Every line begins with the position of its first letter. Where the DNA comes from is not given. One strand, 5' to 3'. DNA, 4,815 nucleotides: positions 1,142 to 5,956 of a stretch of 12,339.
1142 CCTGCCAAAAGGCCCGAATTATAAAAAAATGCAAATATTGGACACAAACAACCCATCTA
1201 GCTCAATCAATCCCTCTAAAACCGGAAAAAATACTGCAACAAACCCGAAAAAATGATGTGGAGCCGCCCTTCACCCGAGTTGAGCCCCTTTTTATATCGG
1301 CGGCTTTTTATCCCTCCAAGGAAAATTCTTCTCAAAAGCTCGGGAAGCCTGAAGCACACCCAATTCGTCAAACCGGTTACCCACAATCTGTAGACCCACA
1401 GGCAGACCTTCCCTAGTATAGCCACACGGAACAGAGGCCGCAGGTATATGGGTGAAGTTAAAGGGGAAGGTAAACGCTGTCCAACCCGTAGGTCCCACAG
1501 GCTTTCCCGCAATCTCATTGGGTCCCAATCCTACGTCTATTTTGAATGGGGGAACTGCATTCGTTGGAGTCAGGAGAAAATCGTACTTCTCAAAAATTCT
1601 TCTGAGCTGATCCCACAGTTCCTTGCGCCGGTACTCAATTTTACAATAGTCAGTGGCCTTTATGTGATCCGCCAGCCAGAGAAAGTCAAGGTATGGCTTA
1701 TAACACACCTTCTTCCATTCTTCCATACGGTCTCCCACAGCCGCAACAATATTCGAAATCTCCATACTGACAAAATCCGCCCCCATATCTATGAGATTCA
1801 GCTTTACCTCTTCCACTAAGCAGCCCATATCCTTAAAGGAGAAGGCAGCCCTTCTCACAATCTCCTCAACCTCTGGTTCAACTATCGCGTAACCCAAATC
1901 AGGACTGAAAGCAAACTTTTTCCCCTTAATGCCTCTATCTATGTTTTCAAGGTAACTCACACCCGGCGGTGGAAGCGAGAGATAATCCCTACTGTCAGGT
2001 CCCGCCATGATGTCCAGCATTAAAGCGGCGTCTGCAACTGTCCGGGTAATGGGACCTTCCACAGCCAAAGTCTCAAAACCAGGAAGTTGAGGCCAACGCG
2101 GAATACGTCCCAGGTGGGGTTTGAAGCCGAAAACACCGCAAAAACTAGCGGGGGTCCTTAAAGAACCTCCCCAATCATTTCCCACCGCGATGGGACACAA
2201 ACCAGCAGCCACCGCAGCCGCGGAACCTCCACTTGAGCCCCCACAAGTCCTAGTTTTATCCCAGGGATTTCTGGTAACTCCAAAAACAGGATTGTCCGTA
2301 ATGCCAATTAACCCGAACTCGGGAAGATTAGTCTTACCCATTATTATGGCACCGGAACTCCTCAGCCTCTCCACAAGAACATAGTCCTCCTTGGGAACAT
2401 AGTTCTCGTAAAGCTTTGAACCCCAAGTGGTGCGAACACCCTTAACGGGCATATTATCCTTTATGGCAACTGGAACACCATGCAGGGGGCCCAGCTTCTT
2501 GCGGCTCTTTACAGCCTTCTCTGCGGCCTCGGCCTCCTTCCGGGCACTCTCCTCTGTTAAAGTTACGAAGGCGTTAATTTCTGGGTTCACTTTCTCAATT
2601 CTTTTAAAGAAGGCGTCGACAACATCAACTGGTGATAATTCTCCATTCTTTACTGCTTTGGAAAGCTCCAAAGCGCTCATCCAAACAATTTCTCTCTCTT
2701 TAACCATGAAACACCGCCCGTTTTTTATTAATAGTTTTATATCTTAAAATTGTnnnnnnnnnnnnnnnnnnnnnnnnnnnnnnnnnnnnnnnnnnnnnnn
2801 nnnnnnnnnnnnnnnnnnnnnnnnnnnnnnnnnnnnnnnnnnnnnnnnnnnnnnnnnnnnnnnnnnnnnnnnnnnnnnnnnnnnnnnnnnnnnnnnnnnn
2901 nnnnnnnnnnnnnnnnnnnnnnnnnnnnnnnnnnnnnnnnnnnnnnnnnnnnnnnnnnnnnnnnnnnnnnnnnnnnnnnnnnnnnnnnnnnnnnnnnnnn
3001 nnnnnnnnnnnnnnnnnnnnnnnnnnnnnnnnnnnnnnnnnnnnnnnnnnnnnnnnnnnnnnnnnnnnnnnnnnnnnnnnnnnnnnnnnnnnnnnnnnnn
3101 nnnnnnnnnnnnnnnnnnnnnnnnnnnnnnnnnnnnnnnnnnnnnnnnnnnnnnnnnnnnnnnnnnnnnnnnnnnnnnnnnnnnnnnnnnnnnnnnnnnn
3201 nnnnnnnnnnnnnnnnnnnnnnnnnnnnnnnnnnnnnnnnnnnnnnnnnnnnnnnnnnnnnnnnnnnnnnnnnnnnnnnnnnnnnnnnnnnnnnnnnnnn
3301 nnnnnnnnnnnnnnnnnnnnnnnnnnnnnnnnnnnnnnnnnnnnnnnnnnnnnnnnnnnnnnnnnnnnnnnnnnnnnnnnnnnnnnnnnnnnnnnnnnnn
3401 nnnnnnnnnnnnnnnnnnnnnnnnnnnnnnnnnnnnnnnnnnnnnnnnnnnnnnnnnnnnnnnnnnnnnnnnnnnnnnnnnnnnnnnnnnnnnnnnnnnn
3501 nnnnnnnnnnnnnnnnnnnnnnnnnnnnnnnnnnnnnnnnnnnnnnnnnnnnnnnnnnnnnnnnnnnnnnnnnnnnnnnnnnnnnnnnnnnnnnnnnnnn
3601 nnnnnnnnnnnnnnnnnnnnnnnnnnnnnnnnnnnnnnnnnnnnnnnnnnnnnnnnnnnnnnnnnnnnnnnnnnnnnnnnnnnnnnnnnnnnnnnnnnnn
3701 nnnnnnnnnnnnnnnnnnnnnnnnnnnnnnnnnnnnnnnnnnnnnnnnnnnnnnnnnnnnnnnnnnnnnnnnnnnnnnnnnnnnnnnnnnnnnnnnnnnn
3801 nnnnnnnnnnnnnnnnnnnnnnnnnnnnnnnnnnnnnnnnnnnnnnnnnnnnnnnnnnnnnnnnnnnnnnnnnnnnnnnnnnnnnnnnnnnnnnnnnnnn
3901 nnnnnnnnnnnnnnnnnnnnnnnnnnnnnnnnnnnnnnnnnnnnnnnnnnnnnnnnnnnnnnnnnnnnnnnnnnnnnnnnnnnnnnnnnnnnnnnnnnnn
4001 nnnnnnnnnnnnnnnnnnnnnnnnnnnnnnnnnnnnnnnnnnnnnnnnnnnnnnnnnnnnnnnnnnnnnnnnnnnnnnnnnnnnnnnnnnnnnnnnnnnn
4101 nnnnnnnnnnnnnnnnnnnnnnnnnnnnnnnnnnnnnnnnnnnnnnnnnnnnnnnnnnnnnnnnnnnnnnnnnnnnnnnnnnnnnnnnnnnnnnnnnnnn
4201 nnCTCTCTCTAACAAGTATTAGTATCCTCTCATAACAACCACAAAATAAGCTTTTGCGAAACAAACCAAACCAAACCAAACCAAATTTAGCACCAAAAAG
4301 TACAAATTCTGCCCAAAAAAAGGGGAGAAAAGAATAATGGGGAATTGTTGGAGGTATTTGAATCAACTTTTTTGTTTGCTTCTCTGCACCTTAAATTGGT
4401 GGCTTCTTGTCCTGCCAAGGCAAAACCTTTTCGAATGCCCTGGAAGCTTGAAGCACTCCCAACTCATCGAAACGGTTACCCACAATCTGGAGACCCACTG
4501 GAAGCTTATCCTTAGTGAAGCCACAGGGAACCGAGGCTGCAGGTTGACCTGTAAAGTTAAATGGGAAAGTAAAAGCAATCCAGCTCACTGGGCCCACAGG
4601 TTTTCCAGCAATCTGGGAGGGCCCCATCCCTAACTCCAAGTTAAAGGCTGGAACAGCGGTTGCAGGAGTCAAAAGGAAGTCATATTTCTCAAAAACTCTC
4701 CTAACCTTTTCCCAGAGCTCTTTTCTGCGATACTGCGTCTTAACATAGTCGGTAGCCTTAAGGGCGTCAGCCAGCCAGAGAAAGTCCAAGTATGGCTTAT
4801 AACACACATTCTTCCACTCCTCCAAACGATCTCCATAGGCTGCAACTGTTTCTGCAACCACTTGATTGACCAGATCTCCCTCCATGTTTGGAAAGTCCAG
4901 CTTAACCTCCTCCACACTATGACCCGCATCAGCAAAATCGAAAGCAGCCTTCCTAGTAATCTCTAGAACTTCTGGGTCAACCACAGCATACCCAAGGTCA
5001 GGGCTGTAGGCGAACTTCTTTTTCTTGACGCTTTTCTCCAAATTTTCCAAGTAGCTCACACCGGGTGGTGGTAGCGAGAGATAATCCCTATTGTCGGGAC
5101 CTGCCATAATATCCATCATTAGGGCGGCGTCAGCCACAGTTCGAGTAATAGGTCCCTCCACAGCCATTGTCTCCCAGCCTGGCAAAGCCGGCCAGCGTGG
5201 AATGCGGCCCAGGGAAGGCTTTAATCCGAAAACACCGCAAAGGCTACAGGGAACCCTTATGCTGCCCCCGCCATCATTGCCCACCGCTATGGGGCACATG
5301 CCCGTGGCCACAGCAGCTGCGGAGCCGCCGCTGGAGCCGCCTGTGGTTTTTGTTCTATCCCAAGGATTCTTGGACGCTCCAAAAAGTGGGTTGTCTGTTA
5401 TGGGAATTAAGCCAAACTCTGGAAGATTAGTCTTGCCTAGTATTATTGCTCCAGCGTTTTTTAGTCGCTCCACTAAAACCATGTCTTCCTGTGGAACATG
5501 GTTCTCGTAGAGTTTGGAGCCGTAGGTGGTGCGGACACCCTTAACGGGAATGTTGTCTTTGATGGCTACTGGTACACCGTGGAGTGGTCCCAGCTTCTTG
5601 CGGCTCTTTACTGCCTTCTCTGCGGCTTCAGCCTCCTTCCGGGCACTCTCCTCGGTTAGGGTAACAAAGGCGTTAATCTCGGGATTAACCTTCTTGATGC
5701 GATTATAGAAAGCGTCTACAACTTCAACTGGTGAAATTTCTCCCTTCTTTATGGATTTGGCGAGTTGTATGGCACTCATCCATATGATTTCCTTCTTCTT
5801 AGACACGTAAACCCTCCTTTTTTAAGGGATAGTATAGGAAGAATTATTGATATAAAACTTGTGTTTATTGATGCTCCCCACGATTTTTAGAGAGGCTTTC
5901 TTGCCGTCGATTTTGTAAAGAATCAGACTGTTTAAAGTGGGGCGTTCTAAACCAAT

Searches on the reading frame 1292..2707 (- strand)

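Call 3: search_protein_families(library=pfam, proteins=[window:1292-2707:-])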
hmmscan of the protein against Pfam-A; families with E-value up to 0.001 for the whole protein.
window:1292-2707:- (471 aa): 1 family
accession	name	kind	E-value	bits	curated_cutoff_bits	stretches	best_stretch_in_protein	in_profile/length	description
PF01425.27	Amidase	-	7.4e-123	411.3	27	1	28-451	1-444/445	Amidase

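Call 4: search_protein_families(library=ncbifam, proteins=[window:1292-2707:-])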
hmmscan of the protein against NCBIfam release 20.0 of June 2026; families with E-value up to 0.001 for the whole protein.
window:1292-2707:- (471 aa): 26 families (the best 25 are shown)
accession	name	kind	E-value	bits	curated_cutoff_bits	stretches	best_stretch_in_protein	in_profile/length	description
NF004815.0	PRK06169.1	equivalog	2.2e-138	461.7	506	1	4-469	4-466/471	amidase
NF005686.0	PRK07486.1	subfamily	3.3e-117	392.2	465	1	3-470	7-481/486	amidase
NF005450.0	PRK07042.1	equivalog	7.7e-108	360.9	458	1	10-463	7-453/464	amidase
NF005687.0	PRK07487.1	subfamily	1.7e-102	343.7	428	1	7-461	5-455/468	amidase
TIGR00132.1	gatA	equivalog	2.1e-90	303.7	481.1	2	17-308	3-291/466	Asp-tRNA(Asn)/Glu-tRNA(Gln) amidotransferase subunit GatA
NF004816.0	PRK06170.1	equivalog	5.7e-89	299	503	1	4-462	6-482/493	amidase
NF004717.0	PRK06061.1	equivalog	7.1e-89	298.7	498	1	14-470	21-475/483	amidase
NF009119.0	PRK12470.1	equivalog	1.2e-85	288.4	498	1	12-470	11-460/462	amidase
NF005565.0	PRK07235.1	subfamily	1.9e-78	264.4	545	2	20-311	34-326/506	amidase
NF006631.0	PRK09201.1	equivalog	2.8e-75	253.8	461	1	7-460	4-453/466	AtzE family amidohydrolase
TIGR02715.1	amido_AtzE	subfamily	4.5e-72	243.4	425.75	1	13-460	3-446/452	AtzE family amidohydrolase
NF005899.0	PRK07869.1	equivalog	2.2e-70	237.8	418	1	11-465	16-465/471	amidase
NF005688.0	PRK07488.1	equivalog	6.5e-68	229.7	532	1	4-462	5-466/474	indoleacetamide hydrolase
NF006043.0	PRK08186.1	subfamily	4.3e-63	213.7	487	1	12-464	9-450/600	allophanate hydrolase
NF004766.0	PRK06102.1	equivalog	6.3e-63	213.5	559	1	8-459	6-448/455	amidase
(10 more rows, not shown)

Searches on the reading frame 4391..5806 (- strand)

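Call 3: search_protein_families(library=pfam, proteins=[window:4391-5806:-])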
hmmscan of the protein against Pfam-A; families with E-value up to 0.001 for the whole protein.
window:4391-5806:- (471 aa): 1 family
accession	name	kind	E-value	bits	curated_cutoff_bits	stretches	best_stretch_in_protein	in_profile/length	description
PF01425.27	Amidase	-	1.6e-125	420.1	27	1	28-451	1-444/445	Amidase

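Call 4: search_protein_families(library=ncbifam, proteins=[window:4391-5806:-])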
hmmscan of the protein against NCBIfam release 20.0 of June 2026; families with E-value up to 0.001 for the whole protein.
window:4391-5806:- (471 aa): 26 families (the best 25 are shown)
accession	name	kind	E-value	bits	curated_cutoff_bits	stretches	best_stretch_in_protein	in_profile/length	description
NF004815.0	PRK06169.1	equivalog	1.9e-136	455.3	506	1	3-470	3-467/471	amidase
NF005686.0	PRK07486.1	subfamily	6.4e-114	381.3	465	1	3-470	7-481/486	amidase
NF005450.0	PRK07042.1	equivalog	2.1e-110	369.4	458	1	9-469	6-459/464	amidase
NF005687.0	PRK07487.1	subfamily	1.6e-103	347.1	428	1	5-460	3-454/468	amidase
NF009119.0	PRK12470.1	equivalog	2e-95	320.6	498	1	11-470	10-460/462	amidase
NF004717.0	PRK06061.1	equivalog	2.2e-92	310.3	498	1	13-470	20-475/483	amidase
TIGR00132.1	gatA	equivalog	3.2e-90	303.1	481.1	2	17-304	3-287/466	Asp-tRNA(Asn)/Glu-tRNA(Gln) amidotransferase subunit GatA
NF004816.0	PRK06170.1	equivalog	2e-86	290.6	503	1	3-461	5-481/493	amidase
NF006631.0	PRK09201.1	equivalog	7.5e-81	272.2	461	1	7-460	4-453/466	AtzE family amidohydrolase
TIGR02715.1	amido_AtzE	subfamily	3.3e-78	263.6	425.75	1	13-459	3-445/452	AtzE family amidohydrolase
NF005899.0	PRK07869.1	equivalog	1.8e-77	261.1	418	1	11-465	16-465/471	amidase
NF005565.0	PRK07235.1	subfamily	2.2e-77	260.9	545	2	20-319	34-334/506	amidase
NF005688.0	PRK07488.1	equivalog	1e-71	242.3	532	1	3-464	4-468/474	indoleacetamide hydrolase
NF006043.0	PRK08186.1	subfamily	3.3e-64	217.4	487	1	12-464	9-450/600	allophanate hydrolase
NF005460.0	PRK07056.1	subfamily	1.8e-62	211.8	447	1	14-462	12-453/457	amidase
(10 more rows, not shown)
